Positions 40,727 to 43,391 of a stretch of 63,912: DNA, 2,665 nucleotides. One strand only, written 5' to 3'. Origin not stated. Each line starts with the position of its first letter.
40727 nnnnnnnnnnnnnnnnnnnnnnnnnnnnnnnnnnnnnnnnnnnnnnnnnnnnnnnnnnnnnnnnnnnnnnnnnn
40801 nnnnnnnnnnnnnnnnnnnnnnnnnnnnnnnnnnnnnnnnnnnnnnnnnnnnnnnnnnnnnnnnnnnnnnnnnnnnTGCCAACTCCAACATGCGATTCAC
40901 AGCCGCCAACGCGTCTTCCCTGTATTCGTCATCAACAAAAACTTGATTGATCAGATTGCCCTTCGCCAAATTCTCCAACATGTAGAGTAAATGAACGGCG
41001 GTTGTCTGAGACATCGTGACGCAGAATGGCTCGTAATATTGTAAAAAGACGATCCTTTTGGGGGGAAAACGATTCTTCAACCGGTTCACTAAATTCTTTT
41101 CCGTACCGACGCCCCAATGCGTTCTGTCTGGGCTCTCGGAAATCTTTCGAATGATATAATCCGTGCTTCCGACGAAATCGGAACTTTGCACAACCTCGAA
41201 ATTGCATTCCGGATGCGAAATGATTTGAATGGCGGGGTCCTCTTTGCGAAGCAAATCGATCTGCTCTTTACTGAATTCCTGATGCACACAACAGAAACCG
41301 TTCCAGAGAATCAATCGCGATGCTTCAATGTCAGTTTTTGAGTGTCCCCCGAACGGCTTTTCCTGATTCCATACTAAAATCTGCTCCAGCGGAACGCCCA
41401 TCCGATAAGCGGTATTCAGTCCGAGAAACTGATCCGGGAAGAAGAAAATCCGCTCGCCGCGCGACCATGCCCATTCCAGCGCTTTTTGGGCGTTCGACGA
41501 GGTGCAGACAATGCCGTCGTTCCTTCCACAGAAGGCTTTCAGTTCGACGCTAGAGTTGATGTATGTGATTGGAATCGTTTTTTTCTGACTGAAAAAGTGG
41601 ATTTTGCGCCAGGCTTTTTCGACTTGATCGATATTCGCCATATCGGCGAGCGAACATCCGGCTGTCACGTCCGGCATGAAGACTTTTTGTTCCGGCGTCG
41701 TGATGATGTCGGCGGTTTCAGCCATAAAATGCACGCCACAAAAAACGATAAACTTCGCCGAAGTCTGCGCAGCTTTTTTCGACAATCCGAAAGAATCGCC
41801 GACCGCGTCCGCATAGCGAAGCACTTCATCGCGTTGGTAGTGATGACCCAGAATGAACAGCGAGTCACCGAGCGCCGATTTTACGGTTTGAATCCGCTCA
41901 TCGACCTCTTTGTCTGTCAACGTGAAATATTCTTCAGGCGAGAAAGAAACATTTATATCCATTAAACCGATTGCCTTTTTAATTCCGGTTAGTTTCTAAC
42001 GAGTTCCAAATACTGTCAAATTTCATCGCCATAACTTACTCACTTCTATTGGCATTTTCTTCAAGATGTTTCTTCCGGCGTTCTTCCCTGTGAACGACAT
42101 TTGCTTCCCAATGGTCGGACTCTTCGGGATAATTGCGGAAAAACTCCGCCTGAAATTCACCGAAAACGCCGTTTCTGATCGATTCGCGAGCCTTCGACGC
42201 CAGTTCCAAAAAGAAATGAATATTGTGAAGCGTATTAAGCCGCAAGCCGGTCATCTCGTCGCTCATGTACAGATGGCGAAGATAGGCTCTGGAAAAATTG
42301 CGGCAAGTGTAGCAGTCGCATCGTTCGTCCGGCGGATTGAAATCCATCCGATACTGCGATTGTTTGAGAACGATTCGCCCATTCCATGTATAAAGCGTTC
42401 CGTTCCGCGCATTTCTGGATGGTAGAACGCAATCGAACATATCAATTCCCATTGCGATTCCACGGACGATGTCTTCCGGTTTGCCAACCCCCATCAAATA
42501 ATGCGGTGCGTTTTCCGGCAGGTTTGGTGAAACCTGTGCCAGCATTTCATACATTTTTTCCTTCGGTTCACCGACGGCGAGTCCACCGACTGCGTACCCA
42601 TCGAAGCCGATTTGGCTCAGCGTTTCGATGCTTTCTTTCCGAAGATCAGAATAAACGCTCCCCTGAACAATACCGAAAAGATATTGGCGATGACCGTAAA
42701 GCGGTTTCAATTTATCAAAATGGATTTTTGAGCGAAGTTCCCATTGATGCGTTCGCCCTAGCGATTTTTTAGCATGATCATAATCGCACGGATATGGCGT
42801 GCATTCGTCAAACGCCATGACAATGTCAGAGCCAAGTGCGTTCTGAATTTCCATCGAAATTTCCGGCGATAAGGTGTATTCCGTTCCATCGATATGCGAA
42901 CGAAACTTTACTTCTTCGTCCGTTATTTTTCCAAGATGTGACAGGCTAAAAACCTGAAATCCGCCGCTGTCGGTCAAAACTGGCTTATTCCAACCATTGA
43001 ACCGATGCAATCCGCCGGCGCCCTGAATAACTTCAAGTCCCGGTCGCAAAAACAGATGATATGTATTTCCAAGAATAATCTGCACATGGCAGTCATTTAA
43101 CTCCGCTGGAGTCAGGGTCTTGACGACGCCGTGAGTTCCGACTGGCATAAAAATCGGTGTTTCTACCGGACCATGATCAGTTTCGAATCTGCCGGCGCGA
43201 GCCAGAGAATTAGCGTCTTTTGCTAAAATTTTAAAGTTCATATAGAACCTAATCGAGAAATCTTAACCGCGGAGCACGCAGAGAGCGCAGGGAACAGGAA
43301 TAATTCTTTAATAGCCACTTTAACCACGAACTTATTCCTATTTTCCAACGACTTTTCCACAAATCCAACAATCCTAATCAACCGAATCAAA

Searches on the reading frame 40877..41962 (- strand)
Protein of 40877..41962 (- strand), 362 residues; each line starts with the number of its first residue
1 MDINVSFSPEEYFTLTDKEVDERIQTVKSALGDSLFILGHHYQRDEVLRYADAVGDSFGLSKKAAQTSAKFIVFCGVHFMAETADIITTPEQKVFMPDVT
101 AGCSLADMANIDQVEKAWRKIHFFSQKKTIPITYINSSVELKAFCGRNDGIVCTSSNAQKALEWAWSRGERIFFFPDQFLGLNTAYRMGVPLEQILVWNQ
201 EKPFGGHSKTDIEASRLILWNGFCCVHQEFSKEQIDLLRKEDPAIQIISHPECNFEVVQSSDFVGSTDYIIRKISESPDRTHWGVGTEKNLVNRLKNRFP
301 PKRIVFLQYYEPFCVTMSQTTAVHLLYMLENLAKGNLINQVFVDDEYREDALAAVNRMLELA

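Call 61: search_protein_families(library=pfam, proteins=[window:40877-41962:-], max_evalue=0.00001)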
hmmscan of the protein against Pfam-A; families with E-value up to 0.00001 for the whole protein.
window:40877-41962:- (362 aa): 1 family
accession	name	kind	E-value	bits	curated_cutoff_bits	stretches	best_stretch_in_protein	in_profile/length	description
PF02445.21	NadA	-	2.4e-96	322.8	27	1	23-360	2-295/295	Quinolinate synthetase A protein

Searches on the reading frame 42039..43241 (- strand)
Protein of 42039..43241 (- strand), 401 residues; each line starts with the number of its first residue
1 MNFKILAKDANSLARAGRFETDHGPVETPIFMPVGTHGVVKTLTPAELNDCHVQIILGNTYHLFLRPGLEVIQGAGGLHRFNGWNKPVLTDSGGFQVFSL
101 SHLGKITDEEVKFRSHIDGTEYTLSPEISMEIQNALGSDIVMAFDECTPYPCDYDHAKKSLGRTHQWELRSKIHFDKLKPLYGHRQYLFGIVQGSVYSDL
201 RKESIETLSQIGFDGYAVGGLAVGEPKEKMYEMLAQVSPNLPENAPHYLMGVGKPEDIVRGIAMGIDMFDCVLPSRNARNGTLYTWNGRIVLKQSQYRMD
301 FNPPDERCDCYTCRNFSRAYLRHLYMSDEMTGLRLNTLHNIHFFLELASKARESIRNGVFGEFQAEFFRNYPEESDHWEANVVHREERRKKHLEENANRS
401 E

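Call 61: search_protein_families(library=pfam, proteins=[window:42039-43241:-], max_evalue=0.00001)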
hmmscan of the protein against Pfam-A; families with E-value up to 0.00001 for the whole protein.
window:42039-43241:- (401 aa): 1 family
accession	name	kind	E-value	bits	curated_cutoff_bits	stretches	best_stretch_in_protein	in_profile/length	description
PF01702.25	TGT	-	1.7e-158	527.8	26.3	1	14-372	3-356/357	Queuine tRNA-ribosyltransferase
